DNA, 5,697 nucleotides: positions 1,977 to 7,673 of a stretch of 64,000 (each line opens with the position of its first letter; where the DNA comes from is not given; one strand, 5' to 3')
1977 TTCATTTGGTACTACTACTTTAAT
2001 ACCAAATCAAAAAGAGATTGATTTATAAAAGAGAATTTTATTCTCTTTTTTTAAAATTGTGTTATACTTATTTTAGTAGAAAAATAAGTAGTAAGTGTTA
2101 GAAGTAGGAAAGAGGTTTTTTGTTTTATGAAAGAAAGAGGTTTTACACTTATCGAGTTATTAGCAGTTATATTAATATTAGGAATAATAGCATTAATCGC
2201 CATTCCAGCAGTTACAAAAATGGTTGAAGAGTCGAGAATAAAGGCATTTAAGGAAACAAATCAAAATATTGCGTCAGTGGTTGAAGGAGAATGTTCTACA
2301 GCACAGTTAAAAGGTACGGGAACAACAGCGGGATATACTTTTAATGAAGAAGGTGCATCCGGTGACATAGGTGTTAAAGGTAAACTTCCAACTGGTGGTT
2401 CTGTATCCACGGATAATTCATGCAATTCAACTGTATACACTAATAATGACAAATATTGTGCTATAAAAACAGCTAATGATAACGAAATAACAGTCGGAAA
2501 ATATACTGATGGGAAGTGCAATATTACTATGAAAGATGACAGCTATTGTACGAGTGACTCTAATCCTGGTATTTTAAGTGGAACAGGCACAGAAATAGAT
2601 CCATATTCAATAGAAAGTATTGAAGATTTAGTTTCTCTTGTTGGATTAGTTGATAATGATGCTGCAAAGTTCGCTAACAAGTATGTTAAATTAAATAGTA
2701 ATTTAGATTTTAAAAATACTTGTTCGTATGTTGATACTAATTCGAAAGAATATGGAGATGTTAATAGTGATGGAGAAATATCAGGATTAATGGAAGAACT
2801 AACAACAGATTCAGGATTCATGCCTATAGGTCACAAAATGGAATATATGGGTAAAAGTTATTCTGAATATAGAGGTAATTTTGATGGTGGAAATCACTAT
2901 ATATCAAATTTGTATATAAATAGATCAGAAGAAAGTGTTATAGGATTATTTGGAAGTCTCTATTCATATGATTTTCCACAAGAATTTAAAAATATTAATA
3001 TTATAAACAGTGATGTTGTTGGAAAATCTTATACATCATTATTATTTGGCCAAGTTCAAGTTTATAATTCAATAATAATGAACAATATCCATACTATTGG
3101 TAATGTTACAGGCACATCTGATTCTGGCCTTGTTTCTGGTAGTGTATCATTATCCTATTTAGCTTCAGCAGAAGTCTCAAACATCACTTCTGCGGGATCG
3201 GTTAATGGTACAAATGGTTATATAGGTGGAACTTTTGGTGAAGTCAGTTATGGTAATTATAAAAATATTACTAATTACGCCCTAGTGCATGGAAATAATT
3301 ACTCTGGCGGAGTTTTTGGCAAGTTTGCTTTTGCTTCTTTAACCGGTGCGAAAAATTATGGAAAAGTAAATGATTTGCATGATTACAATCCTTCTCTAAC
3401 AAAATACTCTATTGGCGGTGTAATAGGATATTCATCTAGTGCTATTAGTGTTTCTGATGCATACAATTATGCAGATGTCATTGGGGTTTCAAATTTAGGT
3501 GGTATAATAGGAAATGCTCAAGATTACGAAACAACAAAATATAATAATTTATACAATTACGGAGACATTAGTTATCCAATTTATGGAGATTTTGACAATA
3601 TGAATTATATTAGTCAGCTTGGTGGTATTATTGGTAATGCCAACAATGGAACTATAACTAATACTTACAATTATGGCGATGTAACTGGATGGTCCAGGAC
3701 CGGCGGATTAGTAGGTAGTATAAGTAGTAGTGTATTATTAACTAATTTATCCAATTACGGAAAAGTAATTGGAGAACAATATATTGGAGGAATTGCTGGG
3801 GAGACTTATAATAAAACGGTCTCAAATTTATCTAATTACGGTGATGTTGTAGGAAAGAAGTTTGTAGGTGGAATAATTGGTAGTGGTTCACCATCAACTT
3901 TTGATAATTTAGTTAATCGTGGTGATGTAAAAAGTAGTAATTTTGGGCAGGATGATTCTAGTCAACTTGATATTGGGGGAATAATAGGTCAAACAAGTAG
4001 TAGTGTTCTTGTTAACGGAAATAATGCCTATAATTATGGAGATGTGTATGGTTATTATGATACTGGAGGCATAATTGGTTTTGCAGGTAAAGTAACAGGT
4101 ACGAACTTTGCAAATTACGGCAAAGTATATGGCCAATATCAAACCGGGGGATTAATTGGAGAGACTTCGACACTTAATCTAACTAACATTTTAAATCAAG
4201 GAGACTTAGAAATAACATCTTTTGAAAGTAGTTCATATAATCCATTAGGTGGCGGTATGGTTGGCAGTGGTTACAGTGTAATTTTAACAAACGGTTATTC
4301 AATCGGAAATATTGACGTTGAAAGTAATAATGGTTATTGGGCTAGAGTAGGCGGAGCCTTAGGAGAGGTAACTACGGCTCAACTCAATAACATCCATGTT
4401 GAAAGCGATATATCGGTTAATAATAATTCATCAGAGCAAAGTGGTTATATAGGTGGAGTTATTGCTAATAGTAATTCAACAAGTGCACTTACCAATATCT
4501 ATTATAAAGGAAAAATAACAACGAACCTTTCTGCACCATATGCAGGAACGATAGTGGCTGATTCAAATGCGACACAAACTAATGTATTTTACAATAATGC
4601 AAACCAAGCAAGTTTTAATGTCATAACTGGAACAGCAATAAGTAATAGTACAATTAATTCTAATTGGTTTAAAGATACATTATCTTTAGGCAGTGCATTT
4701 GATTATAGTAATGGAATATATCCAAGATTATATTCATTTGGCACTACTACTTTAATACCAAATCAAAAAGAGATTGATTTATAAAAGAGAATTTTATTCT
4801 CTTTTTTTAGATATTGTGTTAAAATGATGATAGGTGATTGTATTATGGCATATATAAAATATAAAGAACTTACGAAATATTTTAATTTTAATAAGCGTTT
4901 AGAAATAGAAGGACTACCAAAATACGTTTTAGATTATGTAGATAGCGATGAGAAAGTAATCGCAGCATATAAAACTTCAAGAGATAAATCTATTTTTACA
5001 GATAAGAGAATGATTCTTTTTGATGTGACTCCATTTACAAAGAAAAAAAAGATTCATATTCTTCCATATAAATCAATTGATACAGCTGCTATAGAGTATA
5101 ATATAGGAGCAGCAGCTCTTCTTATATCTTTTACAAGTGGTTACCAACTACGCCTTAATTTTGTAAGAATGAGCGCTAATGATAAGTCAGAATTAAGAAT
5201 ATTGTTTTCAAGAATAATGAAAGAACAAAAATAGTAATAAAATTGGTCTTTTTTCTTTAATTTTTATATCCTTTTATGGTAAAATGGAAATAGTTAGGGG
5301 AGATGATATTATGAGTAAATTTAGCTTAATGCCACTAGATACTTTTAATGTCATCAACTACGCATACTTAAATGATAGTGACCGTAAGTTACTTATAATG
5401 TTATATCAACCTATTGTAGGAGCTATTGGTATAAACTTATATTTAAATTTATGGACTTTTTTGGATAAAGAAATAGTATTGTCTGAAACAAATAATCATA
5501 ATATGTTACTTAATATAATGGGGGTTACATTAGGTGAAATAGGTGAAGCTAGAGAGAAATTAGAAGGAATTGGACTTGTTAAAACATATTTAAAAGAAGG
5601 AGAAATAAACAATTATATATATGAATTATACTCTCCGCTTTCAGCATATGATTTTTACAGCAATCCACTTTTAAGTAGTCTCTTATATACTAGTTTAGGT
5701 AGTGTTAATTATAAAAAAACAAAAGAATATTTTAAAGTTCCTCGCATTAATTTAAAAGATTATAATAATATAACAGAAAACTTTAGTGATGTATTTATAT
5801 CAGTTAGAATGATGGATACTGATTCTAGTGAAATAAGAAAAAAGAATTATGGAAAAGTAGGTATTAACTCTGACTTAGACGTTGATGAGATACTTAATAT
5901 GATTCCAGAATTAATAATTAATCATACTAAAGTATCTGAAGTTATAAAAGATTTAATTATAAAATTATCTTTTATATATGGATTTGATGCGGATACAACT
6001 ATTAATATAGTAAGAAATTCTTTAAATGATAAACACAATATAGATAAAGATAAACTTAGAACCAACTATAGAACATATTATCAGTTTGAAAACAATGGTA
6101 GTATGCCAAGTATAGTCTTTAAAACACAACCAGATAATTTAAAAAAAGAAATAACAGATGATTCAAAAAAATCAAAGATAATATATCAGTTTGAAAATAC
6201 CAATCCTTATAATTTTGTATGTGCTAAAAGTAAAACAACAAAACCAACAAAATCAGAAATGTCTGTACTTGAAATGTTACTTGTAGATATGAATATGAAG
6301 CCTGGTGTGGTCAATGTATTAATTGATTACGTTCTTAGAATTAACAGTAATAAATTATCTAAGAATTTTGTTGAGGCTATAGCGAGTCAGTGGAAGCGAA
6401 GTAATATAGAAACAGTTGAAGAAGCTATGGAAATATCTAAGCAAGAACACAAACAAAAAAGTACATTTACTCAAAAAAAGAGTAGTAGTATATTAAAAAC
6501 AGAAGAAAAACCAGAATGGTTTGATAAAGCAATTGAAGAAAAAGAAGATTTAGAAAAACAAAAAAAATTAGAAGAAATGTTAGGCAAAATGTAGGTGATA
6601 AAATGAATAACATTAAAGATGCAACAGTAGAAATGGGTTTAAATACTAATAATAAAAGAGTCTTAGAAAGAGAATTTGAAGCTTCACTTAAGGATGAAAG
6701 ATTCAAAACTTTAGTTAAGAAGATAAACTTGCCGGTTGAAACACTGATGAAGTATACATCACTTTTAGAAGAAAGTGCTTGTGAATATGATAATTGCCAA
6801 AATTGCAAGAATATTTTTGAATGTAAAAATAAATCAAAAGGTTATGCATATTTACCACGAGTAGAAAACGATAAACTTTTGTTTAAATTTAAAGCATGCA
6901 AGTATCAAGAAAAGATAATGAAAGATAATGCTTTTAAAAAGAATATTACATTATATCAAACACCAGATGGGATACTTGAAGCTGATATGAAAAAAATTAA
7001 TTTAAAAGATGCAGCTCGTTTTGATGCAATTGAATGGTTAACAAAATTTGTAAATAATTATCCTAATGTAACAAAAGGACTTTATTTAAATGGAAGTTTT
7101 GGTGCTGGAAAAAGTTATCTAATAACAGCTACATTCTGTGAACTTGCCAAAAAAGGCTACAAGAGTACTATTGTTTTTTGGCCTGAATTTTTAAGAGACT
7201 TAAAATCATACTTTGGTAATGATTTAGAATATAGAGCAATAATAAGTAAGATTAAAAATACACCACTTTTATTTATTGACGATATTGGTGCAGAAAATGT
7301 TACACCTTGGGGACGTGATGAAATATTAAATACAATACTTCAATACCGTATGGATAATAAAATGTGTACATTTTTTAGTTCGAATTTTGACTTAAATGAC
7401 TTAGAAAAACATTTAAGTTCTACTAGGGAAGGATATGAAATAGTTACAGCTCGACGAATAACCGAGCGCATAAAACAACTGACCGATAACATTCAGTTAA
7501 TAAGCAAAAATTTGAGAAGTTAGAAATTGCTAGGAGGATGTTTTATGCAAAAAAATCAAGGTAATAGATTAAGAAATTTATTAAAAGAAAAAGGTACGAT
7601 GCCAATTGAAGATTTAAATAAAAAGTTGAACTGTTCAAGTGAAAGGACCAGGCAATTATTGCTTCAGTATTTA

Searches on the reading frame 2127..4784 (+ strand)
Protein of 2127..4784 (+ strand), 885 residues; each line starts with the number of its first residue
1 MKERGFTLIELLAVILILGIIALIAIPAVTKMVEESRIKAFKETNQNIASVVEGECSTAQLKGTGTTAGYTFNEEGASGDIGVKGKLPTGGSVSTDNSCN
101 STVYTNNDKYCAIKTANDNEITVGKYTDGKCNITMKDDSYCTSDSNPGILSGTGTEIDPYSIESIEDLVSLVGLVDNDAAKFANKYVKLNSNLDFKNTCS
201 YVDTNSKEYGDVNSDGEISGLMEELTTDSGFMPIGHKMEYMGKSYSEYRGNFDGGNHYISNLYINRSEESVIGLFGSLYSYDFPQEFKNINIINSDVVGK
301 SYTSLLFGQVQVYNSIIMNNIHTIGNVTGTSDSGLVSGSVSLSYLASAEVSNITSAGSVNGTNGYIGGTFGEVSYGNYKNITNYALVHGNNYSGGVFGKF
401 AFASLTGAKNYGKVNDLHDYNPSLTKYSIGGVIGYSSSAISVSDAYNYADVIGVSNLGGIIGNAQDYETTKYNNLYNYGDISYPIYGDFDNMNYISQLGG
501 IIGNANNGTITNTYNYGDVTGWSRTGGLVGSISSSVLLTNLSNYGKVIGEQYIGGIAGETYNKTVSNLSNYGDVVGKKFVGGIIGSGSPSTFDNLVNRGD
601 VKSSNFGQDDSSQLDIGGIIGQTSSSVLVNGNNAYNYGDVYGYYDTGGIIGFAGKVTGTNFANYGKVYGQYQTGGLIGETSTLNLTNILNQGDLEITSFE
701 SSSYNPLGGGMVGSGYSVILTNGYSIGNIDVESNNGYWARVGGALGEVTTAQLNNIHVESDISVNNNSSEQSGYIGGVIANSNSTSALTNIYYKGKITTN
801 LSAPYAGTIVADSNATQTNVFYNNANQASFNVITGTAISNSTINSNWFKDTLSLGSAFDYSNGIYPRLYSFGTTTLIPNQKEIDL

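Call 9: search_protein_families(library=pfam, proteins=[window:2127-4784:+], max_evalue=0.001)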
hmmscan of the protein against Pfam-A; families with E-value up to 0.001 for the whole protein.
window:2127-4784:+ (885 aa): 1 family
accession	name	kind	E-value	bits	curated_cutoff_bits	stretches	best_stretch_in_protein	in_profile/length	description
PF07963.17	N_methyl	-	1.2e-06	28.2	21.2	1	2-26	3-27/27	Prokaryotic N-terminal methylation motif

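Call 63: search_protein_families(library=ncbifam, proteins=[window:2127-4784:+], max_evalue=0.01)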
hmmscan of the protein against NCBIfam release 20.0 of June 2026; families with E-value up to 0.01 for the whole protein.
window:2127-4784:+ (885 aa): 8 families
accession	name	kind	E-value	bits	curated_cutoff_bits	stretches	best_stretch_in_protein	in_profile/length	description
NF040999.1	pilin_ComGC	equivalog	2.9e-07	30.6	75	1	4-62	2-56/84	competence type IV pilus major pilin ComGC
TIGR02532.1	IV_pilin_GFxxxE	domain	6.4e-07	28.9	16.3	1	4-26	2-24/24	prepilin-type N-terminal cleavage/methylation domain-containing protein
NF041775.1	typeIV_PilA_Myxo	equivalog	1.1e-05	25.6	400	1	2-38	9-45/214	type IV pilin protein PilA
TIGR01710.1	typeII_sec_gspG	equivalog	1.3e-05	25.2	88.85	1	4-43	1-40/134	type II secretion system major pseudopilin GspG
NF041013.1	T4P_ComGE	equivalog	6.1e-05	23.1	49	1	4-49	4-49/83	competence type IV pilus minor pilin ComGE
NF007862.0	PRK10574.1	equivalog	0.00015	21.9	138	1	2-36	3-37/145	prepilin peptidase-dependent pilin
TIGR01708.2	typeII_sec_gspH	equivalog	0.00022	21.2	80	1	3-39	1-37/169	type II secretion system minor pseudopilin GspH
NF040982.1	ComGD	equivalog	0.0041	17.5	70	0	3-41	1-39/139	competence type IV pilus minor pilin ComGD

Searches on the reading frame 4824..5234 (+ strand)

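Call 9: search_protein_families(library=pfam, proteins=[window:4824-5234:+], max_evalue=0.001)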
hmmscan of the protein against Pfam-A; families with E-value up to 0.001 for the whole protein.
window:4824-5234:+ (136 aa): 2 families
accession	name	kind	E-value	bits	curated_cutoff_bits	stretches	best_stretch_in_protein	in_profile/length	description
PF08000.17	bPH_1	-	2.9e-13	50.3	27.7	1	26-91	13-79/122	Bacterial PH domain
PF14470.12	bPH_3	-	8.8e-05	23.4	23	1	41-128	3-90/95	Bacterial PH domain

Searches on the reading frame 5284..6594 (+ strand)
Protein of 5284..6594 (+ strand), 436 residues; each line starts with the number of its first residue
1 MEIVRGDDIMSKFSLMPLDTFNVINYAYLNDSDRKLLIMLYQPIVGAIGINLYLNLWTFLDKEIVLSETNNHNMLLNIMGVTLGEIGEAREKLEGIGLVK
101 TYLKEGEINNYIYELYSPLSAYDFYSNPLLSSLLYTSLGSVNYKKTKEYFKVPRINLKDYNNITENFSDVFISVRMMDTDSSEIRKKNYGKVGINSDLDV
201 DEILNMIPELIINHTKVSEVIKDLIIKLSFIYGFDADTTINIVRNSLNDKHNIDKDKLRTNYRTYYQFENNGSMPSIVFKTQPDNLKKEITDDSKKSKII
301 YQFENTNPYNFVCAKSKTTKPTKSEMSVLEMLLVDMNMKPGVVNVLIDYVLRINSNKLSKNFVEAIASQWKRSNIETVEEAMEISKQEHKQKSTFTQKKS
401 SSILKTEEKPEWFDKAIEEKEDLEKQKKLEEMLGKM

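Call 9: search_protein_families(library=pfam, proteins=[window:5284-6594:+], max_evalue=0.001)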
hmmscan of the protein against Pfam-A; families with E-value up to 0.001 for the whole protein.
window:5284-6594:+ (436 aa): 1 family
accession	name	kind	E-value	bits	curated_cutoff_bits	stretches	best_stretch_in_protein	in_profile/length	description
PF07261.16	DnaB_2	-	3.7e-13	49.4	22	1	321-383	12-72/74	Replication initiation and membrane attachment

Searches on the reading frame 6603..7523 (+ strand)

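Call 9: search_protein_families(library=pfam, proteins=[window:6603-7523:+], max_evalue=0.001)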
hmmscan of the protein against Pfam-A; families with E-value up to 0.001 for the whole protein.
window:6603-7523:+ (306 aa): 2 families
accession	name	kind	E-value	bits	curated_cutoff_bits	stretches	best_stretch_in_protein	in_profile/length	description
PF03969.22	AFG1_ATPase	-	5.2e-06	26.1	27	1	102-261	13-165/361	AFG1-like ATPase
PF01695.23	IstB_IS21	-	0.00067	19.7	24.1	0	158-265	93-197/238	IstB-like ATP binding protein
